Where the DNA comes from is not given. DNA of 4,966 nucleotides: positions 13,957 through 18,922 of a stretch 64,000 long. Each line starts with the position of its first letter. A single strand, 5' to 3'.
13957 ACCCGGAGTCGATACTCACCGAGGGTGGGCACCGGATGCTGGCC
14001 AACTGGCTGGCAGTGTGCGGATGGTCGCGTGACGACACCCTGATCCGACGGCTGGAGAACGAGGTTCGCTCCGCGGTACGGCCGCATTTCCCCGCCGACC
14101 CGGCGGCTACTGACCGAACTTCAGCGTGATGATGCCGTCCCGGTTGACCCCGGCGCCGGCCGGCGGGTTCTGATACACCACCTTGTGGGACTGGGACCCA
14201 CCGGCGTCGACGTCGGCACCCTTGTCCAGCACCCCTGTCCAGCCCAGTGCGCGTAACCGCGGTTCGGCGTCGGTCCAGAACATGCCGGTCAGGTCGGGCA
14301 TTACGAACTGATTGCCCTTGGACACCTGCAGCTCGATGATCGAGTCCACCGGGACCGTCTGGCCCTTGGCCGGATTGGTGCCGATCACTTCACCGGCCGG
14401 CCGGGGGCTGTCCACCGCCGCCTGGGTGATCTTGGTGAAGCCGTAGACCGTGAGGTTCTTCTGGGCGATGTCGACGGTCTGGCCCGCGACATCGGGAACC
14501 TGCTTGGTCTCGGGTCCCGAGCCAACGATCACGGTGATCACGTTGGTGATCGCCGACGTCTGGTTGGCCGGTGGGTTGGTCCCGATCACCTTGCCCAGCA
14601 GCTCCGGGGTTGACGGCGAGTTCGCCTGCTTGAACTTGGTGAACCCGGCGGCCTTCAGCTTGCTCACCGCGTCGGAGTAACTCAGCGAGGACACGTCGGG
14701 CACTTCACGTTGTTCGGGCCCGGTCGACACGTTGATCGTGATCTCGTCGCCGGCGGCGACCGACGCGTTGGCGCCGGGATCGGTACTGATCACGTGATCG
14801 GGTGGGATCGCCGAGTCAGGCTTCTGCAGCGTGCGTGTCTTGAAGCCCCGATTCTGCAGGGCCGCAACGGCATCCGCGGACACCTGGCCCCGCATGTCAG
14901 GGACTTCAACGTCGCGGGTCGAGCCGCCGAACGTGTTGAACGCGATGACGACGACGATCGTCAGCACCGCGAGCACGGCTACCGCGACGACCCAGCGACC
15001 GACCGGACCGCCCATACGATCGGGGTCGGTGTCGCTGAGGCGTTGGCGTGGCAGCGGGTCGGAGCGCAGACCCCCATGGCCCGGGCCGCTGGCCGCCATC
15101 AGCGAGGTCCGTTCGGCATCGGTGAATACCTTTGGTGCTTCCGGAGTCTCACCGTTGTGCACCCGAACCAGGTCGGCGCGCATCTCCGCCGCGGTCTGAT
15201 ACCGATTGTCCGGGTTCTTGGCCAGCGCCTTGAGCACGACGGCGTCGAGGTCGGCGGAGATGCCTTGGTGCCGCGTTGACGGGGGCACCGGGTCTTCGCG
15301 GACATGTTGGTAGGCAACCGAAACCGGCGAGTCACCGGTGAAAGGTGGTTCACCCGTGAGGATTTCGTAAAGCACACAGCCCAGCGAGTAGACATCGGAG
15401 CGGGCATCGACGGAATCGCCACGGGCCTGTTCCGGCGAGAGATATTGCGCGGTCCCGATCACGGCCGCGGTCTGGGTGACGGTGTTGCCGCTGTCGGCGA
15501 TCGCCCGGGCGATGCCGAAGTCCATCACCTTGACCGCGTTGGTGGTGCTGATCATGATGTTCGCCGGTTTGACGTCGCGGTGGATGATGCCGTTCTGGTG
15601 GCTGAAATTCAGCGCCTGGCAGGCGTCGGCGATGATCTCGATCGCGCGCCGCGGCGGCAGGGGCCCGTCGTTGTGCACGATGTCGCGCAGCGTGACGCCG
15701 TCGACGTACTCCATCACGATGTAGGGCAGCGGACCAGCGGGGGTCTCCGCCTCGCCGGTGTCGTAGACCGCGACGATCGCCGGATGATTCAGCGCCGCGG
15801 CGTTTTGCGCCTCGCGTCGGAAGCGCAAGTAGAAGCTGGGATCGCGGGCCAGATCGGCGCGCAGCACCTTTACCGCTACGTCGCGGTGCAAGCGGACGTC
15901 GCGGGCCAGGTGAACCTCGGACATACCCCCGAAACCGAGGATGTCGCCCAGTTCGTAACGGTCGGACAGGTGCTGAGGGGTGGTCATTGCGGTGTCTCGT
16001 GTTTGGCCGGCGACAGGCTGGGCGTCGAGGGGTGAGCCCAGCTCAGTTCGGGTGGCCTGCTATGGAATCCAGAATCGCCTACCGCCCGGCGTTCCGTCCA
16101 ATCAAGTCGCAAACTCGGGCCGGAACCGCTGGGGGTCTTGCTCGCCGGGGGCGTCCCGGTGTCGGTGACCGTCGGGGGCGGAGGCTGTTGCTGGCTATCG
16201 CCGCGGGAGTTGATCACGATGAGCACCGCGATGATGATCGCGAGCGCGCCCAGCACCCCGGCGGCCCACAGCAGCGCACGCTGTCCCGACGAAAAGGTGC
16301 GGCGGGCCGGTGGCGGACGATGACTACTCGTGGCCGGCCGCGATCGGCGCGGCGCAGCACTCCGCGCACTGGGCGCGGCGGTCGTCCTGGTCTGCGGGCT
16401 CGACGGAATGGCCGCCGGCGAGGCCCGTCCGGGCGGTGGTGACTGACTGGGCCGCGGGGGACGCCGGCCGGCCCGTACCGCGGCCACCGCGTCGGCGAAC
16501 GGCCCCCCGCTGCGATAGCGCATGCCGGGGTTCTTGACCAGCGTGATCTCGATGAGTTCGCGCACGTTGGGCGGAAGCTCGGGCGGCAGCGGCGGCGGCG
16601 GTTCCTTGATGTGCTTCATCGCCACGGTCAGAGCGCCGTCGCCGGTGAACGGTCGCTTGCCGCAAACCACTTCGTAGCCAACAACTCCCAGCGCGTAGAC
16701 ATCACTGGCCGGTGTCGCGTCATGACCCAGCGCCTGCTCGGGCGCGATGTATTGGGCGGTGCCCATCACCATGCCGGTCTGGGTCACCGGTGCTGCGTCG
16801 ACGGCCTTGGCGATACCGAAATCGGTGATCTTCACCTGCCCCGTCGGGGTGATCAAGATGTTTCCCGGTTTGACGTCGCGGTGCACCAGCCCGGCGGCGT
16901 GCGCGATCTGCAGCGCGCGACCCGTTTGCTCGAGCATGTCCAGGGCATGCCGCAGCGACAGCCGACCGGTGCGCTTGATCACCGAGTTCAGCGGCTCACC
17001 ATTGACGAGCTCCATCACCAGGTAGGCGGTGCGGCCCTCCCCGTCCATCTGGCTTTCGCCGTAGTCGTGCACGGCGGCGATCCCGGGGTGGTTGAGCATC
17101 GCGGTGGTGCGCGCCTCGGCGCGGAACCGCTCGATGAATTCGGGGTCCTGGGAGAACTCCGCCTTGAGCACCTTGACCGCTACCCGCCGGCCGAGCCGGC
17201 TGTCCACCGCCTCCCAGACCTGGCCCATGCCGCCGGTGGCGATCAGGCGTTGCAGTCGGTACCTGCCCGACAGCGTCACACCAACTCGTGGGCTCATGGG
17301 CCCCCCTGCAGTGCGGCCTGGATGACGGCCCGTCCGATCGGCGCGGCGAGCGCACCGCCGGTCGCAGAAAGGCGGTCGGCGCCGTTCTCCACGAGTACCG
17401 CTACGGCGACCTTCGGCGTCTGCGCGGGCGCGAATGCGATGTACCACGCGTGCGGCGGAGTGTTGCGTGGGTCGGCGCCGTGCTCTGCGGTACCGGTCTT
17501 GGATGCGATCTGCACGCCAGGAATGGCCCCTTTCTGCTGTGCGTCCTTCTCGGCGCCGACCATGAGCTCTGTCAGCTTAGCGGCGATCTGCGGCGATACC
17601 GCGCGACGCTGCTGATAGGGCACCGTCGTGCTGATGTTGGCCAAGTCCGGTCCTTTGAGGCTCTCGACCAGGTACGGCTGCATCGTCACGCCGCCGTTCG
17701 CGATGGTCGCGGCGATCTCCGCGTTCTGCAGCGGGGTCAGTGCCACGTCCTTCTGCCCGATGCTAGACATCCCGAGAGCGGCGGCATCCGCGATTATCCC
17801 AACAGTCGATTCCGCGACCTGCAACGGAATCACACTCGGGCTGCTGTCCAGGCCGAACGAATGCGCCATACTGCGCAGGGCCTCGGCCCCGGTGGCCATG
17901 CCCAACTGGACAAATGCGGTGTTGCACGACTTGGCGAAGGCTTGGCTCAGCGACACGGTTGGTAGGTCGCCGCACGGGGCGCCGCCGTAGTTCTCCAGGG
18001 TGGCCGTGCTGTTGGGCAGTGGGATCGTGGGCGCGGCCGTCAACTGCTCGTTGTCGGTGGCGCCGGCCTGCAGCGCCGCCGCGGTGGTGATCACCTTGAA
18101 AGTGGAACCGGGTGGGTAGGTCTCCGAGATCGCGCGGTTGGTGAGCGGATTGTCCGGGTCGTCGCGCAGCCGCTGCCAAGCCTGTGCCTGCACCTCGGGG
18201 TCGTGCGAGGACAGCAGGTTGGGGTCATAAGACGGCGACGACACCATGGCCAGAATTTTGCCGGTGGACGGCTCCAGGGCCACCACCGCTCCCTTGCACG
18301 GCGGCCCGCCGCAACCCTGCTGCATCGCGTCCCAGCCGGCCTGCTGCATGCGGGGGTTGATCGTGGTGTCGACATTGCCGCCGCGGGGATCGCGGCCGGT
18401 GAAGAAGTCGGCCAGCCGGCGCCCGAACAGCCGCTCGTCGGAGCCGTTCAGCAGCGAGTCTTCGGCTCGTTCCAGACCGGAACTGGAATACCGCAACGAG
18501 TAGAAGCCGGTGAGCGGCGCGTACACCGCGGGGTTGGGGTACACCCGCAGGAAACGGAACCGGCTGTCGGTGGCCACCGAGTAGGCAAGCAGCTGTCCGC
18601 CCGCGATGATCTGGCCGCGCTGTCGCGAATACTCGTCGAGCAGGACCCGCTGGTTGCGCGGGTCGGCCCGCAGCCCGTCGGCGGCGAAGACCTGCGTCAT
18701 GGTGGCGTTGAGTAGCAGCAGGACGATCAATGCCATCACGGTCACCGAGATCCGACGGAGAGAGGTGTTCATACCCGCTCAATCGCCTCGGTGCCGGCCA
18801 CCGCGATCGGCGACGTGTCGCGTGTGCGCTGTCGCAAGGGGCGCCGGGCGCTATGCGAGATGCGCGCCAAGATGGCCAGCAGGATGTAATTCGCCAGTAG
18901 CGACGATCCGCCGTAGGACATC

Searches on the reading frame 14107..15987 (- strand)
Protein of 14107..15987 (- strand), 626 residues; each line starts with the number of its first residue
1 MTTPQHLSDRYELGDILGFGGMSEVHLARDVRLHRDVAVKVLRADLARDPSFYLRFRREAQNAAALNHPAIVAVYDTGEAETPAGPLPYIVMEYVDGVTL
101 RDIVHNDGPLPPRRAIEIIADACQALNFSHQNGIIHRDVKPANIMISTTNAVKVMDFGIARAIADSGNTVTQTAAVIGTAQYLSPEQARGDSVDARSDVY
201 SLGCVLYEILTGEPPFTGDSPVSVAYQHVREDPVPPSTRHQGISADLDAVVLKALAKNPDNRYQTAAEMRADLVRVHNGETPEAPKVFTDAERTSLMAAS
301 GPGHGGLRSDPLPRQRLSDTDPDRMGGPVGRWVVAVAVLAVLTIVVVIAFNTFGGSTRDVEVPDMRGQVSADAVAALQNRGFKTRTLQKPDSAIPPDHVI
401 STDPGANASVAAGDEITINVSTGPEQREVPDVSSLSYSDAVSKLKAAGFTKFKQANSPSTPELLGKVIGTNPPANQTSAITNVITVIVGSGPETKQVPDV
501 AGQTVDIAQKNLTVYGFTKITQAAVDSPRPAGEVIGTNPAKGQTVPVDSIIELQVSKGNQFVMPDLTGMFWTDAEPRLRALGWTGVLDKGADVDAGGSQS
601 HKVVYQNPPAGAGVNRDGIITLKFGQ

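Call 63: search_protein_families(library=pfam, proteins=[window:14107-15987:-], max_evalue=0.00001)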
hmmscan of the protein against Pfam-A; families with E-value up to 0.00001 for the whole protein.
window:14107-15987:- (626 aa): 5 families
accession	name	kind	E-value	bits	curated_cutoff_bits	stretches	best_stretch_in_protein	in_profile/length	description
PF00069.31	Pkinase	-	1.4e-50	172.6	31.7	1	11-266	1-255/263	Protein kinase domain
PF03793.24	PASTA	-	1.2e-49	166.6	23.2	4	360-422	1-64/64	PASTA domain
PF07714.23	PK_Tyr_Ser-Thr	-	9.8e-35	120.5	23.1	1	14-264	4-250/258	Protein tyrosine and serine/threonine kinase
PF03109.22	ABC1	-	1.5e-07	31.2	22.9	1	89-165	144-219/244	ABC1 atypical kinase-like domain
PF01636.29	APH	-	1.4e-06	28.7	23.2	0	37-127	23-105/239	Phosphotransferase enzyme family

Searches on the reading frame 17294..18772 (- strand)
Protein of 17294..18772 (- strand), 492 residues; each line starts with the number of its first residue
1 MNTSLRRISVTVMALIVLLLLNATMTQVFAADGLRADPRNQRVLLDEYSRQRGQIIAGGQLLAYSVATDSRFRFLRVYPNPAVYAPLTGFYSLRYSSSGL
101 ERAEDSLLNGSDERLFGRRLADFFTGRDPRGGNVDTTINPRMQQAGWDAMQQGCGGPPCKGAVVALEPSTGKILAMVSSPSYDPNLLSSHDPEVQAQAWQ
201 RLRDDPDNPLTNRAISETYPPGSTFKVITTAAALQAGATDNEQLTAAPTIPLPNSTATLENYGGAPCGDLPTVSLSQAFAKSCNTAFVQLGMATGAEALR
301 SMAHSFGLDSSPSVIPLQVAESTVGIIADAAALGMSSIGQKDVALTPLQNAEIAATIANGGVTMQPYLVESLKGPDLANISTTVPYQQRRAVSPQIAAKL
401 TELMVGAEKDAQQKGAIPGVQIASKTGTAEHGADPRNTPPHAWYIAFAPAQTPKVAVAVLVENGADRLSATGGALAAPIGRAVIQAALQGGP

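Call 63: search_protein_families(library=pfam, proteins=[window:17294-18772:-], max_evalue=0.00001)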
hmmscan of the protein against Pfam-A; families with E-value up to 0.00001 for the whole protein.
window:17294-18772:- (492 aa): 2 families
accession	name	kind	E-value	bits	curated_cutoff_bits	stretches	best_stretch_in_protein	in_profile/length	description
PF00905.27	Transpeptidase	-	5.2e-69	233.2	22.1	1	161-484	1-298/299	Penicillin binding protein transpeptidase domain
PF21922.1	PBP_dimer_2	-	6.1e-29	100.5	27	1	52-134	1-83/83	Penicillin binding protein A dimerisation domain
